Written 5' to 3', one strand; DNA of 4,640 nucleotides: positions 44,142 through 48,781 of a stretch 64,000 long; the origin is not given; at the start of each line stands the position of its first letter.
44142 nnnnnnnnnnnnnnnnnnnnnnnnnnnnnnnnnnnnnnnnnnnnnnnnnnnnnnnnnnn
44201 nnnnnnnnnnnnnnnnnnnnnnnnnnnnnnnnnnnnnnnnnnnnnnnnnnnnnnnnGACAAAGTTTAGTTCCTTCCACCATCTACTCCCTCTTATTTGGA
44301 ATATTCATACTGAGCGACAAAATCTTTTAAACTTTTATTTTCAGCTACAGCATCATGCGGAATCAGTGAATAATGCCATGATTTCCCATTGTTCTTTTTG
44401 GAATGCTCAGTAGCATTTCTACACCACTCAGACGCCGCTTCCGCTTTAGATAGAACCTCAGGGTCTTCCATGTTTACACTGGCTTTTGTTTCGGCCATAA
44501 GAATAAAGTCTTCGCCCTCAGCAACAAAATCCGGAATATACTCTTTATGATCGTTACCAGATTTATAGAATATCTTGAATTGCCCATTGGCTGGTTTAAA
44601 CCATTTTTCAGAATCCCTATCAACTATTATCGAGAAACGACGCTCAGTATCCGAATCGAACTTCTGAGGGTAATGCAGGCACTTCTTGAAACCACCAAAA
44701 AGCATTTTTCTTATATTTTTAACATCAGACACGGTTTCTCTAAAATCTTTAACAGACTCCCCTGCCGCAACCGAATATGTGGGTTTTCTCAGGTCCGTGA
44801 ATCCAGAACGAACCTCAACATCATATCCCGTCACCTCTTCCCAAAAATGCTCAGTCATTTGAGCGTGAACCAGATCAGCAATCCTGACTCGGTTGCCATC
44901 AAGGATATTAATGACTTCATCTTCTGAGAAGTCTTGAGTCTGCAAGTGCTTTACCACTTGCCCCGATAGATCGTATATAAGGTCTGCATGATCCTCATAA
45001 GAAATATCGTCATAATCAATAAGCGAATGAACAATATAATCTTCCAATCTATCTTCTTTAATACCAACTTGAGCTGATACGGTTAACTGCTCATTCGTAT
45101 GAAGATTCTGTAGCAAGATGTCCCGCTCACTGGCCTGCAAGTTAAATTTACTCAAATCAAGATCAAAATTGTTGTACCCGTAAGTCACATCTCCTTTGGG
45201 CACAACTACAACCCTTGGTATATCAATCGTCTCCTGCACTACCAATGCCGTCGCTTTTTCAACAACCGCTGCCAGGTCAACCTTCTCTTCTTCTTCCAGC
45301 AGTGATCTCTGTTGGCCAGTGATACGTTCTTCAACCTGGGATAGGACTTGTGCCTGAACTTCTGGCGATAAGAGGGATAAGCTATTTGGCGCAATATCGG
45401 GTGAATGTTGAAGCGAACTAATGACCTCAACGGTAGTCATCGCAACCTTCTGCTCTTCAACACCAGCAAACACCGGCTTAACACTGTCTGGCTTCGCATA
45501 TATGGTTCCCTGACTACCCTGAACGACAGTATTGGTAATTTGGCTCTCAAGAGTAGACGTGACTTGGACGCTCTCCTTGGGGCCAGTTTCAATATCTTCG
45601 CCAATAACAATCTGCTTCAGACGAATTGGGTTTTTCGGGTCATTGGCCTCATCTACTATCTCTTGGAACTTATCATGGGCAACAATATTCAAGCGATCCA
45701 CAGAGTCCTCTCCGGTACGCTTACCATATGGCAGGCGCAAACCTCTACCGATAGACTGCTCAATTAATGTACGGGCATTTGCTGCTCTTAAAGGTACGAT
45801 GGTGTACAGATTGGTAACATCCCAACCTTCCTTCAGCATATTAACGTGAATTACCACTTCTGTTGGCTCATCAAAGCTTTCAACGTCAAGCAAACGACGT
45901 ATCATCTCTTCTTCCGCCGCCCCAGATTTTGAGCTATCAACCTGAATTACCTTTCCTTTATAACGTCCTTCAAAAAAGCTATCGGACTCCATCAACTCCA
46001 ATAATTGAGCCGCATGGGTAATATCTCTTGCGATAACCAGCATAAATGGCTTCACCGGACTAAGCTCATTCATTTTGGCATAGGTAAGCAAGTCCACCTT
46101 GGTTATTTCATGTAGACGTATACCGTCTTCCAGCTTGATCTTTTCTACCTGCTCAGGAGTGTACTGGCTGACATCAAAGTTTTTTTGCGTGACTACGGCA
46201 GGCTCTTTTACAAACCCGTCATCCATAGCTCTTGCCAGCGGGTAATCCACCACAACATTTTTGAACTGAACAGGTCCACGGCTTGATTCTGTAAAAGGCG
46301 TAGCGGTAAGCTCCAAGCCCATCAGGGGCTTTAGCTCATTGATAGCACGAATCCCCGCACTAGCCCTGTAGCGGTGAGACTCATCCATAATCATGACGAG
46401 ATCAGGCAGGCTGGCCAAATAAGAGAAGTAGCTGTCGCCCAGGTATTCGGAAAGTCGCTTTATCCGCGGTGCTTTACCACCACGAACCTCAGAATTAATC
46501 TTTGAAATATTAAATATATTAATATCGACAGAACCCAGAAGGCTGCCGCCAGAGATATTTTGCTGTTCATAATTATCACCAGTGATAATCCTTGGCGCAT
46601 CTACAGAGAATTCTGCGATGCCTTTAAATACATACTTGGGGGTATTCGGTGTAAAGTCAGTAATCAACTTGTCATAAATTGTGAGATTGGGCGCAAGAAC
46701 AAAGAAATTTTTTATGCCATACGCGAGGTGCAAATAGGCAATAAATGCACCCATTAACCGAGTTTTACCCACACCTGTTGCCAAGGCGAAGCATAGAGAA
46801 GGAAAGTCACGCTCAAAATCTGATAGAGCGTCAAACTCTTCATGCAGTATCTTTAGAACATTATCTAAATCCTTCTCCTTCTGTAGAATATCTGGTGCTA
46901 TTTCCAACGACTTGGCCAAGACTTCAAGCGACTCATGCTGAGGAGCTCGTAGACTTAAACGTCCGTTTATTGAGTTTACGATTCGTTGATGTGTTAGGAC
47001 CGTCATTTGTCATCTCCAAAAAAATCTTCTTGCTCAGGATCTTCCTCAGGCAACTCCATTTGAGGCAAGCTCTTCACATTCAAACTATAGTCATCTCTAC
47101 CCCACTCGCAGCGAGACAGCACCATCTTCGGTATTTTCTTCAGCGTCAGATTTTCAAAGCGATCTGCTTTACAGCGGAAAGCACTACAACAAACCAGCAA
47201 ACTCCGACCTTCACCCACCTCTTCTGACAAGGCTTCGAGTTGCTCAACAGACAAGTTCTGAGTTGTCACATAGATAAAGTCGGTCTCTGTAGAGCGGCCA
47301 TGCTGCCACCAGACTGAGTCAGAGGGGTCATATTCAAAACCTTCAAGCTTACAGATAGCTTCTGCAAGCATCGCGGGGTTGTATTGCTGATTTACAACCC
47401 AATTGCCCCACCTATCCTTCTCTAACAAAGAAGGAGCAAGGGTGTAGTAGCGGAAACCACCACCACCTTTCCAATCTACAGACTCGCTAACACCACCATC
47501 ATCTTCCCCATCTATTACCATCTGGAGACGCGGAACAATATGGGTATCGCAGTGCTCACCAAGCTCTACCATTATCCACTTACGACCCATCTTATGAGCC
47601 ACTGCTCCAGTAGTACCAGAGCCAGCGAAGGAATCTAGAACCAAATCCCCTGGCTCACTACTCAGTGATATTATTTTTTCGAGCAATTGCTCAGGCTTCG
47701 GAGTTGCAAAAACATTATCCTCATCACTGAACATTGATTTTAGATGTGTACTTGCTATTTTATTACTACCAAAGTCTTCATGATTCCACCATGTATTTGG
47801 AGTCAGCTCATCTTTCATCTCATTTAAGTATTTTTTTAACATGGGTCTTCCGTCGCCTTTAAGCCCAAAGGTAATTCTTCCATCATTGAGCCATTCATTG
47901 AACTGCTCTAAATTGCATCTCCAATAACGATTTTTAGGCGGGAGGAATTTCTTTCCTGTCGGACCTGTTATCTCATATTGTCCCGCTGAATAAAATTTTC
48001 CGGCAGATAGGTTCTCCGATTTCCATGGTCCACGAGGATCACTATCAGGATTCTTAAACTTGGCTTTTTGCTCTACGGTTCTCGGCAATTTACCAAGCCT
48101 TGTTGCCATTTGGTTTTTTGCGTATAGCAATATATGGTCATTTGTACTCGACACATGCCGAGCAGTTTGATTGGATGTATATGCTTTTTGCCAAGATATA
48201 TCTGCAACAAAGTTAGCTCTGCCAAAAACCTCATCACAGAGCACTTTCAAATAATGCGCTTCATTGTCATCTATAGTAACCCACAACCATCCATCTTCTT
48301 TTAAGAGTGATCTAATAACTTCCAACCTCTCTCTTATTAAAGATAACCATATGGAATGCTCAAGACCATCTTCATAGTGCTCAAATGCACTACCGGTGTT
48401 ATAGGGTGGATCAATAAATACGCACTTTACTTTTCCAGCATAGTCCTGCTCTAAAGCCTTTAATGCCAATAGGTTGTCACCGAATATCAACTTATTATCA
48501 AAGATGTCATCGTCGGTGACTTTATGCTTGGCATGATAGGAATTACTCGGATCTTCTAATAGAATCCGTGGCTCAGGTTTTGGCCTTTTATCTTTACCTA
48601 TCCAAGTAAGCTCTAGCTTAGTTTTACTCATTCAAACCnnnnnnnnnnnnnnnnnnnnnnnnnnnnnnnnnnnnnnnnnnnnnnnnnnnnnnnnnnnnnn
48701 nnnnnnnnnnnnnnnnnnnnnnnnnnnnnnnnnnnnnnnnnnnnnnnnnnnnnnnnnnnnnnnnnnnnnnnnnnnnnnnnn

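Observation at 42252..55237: Eight-gene single-strand defence operon: HTH - SNF2 helicase - AIPR - two Mod methyltransferases - type III Res-like - two uncharacterised genes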

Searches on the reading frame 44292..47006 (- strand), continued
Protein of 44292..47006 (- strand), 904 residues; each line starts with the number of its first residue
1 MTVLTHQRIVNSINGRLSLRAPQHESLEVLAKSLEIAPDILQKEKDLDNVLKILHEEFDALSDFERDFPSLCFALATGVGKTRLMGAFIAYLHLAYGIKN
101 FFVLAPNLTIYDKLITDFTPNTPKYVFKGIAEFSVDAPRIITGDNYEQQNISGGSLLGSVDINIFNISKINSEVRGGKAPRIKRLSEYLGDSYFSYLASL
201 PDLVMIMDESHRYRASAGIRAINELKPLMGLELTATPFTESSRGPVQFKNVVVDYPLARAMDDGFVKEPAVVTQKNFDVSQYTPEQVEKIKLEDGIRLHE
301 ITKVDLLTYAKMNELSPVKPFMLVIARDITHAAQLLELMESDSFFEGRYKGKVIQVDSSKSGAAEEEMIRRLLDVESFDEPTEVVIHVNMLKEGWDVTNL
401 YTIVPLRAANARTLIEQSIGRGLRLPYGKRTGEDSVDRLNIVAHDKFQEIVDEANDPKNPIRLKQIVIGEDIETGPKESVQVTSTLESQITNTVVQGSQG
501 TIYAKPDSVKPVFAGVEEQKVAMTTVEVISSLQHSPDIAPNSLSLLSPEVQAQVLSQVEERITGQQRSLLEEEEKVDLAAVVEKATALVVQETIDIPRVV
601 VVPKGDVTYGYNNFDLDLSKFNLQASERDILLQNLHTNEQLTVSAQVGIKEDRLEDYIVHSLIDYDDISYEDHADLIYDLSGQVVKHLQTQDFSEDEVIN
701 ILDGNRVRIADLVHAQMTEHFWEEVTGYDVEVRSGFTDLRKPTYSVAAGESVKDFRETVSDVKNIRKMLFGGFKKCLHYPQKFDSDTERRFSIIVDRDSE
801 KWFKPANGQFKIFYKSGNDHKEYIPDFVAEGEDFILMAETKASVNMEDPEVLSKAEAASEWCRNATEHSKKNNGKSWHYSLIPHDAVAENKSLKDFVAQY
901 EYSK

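Call 94: get_annotated_region(hit=H42, flank=8000)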
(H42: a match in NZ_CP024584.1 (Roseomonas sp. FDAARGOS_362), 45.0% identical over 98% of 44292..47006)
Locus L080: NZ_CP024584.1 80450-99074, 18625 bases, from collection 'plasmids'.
description: Roseomonas sp. FDAARGOS_362 plasmid unnamed, complete sequence
organism: Roseomonas sp. FDAARGOS_362 (NCBI taxid 2018065)
taxonomy: Bacteria; Pseudomonadota; Alphaproteobacteria; Rhodospirillales; Acetobacteraceae; Roseomonas; Roseomonas sp. FDAARGOS 362
host: -; source: Homo sapiens,peripheral Blood; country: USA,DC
typing (MOB-suite, as given by PLSDB): non-mobilizable
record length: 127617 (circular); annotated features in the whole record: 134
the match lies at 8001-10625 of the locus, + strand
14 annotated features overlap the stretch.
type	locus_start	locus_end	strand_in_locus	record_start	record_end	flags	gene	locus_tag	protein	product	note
CDS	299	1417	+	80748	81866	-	-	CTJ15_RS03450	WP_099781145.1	site-specific integrase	GO:0015074 - DNA integration [Evidence IEA]; GO:0006310 - DNA recombination [Evidence IEA]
CDS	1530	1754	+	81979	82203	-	vapB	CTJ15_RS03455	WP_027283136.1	type II toxin-antitoxin system VapB family antitoxin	-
CDS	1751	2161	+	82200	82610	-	-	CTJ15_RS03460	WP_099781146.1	type II toxin-antitoxin system VapC family toxin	-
CDS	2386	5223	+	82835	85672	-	-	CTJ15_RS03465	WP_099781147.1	SNF2-related protein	-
CDS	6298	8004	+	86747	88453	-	-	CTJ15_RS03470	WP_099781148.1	site-specific DNA-methyltransferase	GO:0006306 - DNA methylation [Evidence IEA]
CDS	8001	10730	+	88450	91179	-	-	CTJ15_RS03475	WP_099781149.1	DEAD/DEAH box helicase family protein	-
CDS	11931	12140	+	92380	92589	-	-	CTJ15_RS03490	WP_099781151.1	hypothetical protein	-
CDS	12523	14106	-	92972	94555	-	-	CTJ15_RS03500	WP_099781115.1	IS66 family transposase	-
CDS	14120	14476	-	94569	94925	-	tnpB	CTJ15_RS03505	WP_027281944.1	IS66 family insertion sequence element accessory protein TnpB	-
CDS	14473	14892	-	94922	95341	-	-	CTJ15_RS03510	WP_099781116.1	transposase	GO:0006313 - DNA transposition [Evidence IEA]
CDS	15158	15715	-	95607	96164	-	-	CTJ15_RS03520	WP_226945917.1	transposase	GO:0006313 - DNA transposition [Evidence IEA]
CDS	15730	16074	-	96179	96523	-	-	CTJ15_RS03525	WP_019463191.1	hypothetical protein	-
CDS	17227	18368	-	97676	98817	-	-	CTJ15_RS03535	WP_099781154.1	IS3 family transposase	-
CDS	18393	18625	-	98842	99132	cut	-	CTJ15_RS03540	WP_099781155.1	transposase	GO:0006313 - DNA transposition [Evidence IEA]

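Call 95: get_annotated_region(hit=H45, flank=8000)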
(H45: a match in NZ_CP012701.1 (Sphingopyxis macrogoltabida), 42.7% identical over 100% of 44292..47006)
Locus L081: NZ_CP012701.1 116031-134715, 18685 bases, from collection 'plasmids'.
description: Sphingopyxis macrogoltabida strain EY-1 isolate activated sludge plasmid 1, complete sequence
organism: Sphingopyxis macrogoltabida (NCBI taxid 33050)
taxonomy: Bacteria; Pseudomonadota; Alphaproteobacteria; Sphingomonadales; Sphingomonadaceae; Sphingopyxis; Sphingopyxis macrogoltabida
host: -; source: whole organism,activated sludge; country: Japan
typing (MOB-suite, as given by PLSDB): mobilizable; replicon rep_cluster_542; relaxase MOBF
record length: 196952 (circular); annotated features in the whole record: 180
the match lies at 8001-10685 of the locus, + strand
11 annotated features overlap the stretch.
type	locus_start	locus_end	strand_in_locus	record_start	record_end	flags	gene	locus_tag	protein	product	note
CDS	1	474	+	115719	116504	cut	-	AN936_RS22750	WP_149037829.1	hypothetical protein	-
CDS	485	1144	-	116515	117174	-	-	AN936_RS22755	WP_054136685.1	hypothetical protein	-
CDS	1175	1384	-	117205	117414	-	-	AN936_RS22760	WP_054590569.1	hypothetical protein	-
CDS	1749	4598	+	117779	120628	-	-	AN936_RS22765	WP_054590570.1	SNF2-related protein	-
CDS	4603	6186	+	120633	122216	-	-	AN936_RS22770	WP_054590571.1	hypothetical protein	-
CDS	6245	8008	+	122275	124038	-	-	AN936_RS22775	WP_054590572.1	site-specific DNA-methyltransferase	GO:0006306 - DNA methylation [Evidence IEA]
CDS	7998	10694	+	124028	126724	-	-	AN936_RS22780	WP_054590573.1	DEAD/DEAH box helicase family protein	-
CDS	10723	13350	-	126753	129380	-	-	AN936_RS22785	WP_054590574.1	AAA family ATPase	GO:0006302 - double-strand break repair [Evidence IEA]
CDS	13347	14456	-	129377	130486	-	-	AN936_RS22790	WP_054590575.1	DNA repair exonuclease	-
CDS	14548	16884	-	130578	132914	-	-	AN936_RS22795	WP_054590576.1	AAA family ATPase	-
CDS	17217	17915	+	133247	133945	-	-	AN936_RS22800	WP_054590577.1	hypothetical protein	-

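Call 96: get_annotated_region(hit=H46, flank=8000)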
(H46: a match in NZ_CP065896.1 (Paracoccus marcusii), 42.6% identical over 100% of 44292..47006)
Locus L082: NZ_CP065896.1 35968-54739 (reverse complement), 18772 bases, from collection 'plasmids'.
description: Paracoccus marcusii strain CP157 plasmid pCP157_04, complete sequence
organism: Paracoccus marcusii (NCBI taxid 59779)
taxonomy: Bacteria; Pseudomonadota; Alphaproteobacteria; Rhodobacterales; Paracoccaceae; Paracoccus; Paracoccus marcusii
host: -; source: Cancer pagurus,whole organism,carapace,carapace; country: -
typing (MOB-suite, as given by PLSDB): non-mobilizable; replicon rep_cluster_613
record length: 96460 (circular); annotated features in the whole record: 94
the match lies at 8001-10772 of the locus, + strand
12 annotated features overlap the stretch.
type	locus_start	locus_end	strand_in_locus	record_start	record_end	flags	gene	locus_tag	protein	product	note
CDS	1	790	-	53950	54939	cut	-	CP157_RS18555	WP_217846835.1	hypothetical protein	-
CDS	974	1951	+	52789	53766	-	-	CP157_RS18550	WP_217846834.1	glycosyltransferase family 2 protein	-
CDS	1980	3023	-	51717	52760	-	-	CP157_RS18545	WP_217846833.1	IS30 family transposase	-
CDS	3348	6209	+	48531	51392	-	-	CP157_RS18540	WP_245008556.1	SNF2-related protein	-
CDS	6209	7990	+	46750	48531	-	-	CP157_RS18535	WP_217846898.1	site-specific DNA-methyltransferase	GO:0006306 - DNA methylation [Evidence IEA]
CDS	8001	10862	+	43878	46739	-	-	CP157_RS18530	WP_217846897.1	DEAD/DEAH box helicase family protein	-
CDS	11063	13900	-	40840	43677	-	-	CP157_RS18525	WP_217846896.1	TrlF family AAA-like ATPase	-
CDS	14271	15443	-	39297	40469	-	-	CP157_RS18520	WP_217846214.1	IS5 family transposase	-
CDS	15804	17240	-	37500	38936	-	-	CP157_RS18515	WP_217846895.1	IS1182 family transposase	-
CDS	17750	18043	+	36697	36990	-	-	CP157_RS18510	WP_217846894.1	type II toxin-antitoxin system RelB/DinJ family antitoxin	GO:0006355 - regulation of DNA-templated transcription [Evidence IEA]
CDS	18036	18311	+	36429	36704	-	-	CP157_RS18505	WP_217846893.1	type II toxin-antitoxin system RelE/ParE family toxin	GO:0030541 - plasmid partitioning [Evidence IEA]; GO:0051290 - protein heterotetramerization [Evidence IEA]; GO:0009432 ...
CDS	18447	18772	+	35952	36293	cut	-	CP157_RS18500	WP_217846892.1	hypothetical protein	-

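Call 98: search_protein_families(library=pfam, proteins=[L081:4603-6186:+, L075:4009-5136:+, L075:5133-5777:+, L073:6283-7020:+], max_evalue=0.01)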
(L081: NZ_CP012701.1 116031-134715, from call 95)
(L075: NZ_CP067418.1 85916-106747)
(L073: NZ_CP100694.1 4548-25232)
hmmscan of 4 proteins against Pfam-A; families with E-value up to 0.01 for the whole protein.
L081:4603-6186:+ (527 aa): 0 families

L075:4009-5136:+ (375 aa): 6 families
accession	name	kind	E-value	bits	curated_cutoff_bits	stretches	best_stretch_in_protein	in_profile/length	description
PF13304.12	AAA_21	-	7.5e-28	98.9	27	1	31-324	1-304/304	AAA domain, putative AbiEii toxin, Type IV TA system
PF13175.12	AAA_15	-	1.7e-13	51.4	32.1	2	235-321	291-372/374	AAA ATPase domain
PF02463.25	SMC_N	-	6.9e-11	42.4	40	1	10-338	2-216/220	RecF/RecN/SMC N terminal domain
PF11398.14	DUF2813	-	2.9e-07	30.6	21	1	282-350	286-352/372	Protein of unknown function (DUF2813)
PF00005.33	ABC_tran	-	0.00013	23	25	0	24-48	6-30/137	ABC transporter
PF13476.12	AAA_23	-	0.0068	17.5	27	0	13-52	2-42/201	AAA domain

L075:5133-5777:+ (214 aa): 1 family
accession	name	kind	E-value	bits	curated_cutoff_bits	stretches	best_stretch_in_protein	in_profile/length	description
PF14103.11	DUF4276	-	4e-62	210.3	30.2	1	8-209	1-191/192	Domain of unknown function (DUF4276)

L073:6283-7020:+ (245 aa): 1 family
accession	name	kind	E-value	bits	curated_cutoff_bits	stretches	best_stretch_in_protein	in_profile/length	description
PF07751.16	Abi_2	-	1.3e-53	182.4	25.6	1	45-228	2-184/184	Abi-like protein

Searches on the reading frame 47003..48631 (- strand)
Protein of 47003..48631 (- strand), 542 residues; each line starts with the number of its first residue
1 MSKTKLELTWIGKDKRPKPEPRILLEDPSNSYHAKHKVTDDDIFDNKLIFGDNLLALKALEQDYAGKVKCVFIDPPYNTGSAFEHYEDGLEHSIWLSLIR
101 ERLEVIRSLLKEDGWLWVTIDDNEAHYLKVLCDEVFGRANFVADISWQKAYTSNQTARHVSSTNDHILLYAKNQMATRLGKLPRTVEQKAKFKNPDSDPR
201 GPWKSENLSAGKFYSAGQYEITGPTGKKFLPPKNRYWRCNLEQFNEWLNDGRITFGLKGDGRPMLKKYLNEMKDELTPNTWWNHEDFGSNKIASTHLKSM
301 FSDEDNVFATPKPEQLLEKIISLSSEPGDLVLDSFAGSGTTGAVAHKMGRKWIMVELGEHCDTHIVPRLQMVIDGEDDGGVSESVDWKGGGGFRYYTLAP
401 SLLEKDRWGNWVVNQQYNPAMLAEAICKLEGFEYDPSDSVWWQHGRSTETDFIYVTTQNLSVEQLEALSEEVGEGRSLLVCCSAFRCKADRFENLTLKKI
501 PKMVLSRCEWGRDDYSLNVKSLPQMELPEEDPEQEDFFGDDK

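Call 3: search_protein_families(library=pfam, proteins=[window:47003-48631:-], max_evalue=0.01)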
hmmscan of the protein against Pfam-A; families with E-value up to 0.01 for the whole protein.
window:47003-48631:- (542 aa): 2 families
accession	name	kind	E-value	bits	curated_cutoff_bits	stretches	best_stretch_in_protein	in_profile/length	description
PF01555.25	N6_N4_Mtase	-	1.2e-46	159.9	26.7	1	68-360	1-214/221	DNA methylase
PF03602.21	Cons_hypoth95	-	0.00031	20.9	24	0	57-97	104-143/182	Conserved hypothetical protein 95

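Call 4: search_protein_families(library=padloc, proteins=[window:47003-48631:-], max_evalue=0.001)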
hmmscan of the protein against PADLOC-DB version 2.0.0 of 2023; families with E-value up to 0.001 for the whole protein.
window:47003-48631:- (542 aa): 62 families (the best 25 are shown)
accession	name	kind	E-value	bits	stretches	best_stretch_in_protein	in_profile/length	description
PDLC03636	MTase_III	-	1.9e-225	748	1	1-531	2-568/575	Type III methyltransferase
PDLC03644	MTase_III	-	2.3e-121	404.2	1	8-406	4-429/542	Type III methyltransferase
PDLC03634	MTase_III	-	8.4e-81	270.7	2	88-363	166-450/621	Type III methyltransferase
PDLC03637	MTase_III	-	1.4e-70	236.4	1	42-359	118-455/513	Type III methyltransferase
PDLC03635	MTase_III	-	1.8e-70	236.5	2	40-175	213-352/708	Type III methyltransferase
PDLC03638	MTase_III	-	1.7e-67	226.5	1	40-399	374-713/816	Type III methyltransferase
PDLC03641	MTase_III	-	4.6e-66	221.7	2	91-357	180-446/657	Type III methyltransferase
PDLC03640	MTase_III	-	5.3e-57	191.6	3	219-376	284-450/654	Type III methyltransferase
PDLC03354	MTase_II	-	8.3e-51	171.3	1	5-356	24-369/425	Type II methyltransferase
PDLC03642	MTase_III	-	8.4e-42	141.5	1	39-347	76-381/528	Type III methyltransferase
PDLC03643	MTase_III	-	2.2e-41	140.4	1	102-344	4-247/465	Type III methyltransferase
PDLC03300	MTase_II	-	1.5e-34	117.4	2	301-360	208-267/302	Type II methyltransferase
PDLC03646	MTase_III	-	4.7e-30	102.1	2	41-168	467-592/1057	Type III methyltransferase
PDLC03299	MTase_II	-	1.1e-29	101.9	2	302-359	190-247/296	Type II methyltransferase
PDLC03633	MTase_III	-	1.6e-28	97.8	3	302-361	286-345/616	Type III methyltransferase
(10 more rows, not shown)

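Call 5: search_protein_families(library=ncbifam, proteins=[window:47003-48631:-], max_evalue=0.001)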
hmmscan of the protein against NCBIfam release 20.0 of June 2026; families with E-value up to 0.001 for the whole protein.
window:47003-48631:- (542 aa): 3 families
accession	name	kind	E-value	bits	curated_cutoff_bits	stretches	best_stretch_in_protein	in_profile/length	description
NF008572.0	PRK11524.1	equivalog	1.3e-26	93.5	292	2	303-359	190-246/294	adenine-specific DNA-methyltransferase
NF050803.1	DnaMtaseCcrMCaul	equivalog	1.6e-18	66.7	830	1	303-372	181-250/350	adenine-specific DNA-methyltransferase CcrM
NF010253.0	PRK13699.1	subfamily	3e-07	30.4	244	1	307-372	143-208/226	DNA methyltransferase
